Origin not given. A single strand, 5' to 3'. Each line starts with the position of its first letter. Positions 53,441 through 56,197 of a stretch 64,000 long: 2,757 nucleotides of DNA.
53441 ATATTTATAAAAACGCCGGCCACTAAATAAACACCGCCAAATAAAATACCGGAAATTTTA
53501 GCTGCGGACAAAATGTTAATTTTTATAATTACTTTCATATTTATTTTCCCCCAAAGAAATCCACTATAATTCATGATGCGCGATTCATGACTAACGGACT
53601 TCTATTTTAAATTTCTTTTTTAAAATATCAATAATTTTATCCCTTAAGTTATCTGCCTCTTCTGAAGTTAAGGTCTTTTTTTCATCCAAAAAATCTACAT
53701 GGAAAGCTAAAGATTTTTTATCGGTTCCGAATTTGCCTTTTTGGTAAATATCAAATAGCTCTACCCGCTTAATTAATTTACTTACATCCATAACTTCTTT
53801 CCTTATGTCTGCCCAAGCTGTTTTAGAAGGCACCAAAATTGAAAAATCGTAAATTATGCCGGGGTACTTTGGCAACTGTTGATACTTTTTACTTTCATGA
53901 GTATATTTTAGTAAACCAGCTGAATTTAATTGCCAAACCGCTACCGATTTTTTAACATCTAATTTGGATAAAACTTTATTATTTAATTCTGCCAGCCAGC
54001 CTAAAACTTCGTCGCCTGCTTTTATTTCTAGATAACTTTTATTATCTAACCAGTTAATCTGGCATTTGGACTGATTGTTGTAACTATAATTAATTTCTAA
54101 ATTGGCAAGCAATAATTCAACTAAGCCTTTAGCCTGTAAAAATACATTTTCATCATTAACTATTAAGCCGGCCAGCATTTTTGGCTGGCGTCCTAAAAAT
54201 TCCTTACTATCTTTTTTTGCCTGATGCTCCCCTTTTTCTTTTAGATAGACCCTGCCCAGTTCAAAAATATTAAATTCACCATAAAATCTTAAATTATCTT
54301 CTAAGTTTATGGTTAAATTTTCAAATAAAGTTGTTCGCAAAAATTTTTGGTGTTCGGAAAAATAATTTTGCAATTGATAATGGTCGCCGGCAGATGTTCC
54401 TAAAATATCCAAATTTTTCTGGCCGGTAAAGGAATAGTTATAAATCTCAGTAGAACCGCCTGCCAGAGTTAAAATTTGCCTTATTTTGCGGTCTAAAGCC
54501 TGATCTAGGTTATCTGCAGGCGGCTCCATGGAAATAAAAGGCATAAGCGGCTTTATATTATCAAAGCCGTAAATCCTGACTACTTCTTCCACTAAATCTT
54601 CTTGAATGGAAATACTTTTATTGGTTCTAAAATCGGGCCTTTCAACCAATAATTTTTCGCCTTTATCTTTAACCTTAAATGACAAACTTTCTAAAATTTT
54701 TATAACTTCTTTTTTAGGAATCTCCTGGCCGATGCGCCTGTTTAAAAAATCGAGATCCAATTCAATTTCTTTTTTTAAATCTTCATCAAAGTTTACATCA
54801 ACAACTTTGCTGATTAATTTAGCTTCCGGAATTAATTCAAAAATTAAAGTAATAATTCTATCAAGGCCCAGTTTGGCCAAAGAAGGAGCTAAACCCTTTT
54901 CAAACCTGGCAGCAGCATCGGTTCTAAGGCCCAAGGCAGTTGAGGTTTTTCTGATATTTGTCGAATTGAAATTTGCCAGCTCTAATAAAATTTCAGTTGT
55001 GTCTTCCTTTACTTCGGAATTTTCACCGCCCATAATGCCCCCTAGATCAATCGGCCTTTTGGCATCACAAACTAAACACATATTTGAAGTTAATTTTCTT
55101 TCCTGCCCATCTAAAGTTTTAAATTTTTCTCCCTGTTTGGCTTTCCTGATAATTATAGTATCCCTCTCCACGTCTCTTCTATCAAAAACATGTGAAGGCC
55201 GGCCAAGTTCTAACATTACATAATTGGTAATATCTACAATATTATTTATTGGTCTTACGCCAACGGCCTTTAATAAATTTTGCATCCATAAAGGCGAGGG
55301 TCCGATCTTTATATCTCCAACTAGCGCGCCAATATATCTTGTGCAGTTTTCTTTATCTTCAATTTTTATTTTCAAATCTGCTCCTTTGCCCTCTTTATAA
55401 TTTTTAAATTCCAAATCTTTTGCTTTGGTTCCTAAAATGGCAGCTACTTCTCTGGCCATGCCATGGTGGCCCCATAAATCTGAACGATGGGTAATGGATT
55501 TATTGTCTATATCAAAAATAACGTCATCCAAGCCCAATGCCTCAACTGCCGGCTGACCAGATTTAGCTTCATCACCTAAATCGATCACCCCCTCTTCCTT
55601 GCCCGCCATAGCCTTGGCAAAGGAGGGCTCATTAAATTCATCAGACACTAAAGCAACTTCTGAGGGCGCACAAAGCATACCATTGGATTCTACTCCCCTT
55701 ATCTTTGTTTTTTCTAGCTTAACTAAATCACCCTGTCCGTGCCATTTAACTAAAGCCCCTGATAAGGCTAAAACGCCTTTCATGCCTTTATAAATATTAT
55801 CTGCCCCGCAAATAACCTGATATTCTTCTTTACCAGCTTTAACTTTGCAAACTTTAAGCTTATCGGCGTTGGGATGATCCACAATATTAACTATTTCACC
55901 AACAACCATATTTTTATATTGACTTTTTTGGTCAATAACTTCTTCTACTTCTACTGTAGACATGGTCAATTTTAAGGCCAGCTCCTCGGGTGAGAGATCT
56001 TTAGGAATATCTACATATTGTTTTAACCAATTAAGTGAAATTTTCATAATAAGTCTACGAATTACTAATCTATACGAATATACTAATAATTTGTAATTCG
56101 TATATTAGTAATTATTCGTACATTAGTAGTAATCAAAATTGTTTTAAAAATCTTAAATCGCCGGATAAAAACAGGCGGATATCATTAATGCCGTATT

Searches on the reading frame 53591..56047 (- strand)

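Call 75: search_protein_families(library=pfam, proteins=[window:53591-56047:-])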
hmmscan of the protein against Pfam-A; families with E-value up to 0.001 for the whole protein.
window:53591-56047:- (818 aa): 5 families
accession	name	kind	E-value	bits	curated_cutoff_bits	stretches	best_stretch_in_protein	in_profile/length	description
PF03483.22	B3_4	-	6.9e-64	215.1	29.3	1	235-405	2-172/174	B3/4 domain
PF17759.6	tRNA_synthFbeta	-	4e-31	108.6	22.4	1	498-708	1-213/214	Phenylalanyl tRNA synthetase beta chain CLM domain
PF03147.19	FDX-ACB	-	5.4e-21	75.3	31.1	1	726-818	1-94/94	Ferredoxin-fold anticodon binding domain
PF01588.26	tRNA_bind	-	7.1e-19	68.2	27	1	47-134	1-77/96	Putative tRNA binding domain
PF03484.21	B5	-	5e-17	62.3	28.6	1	428-495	1-67/67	tRNA synthetase B5 domain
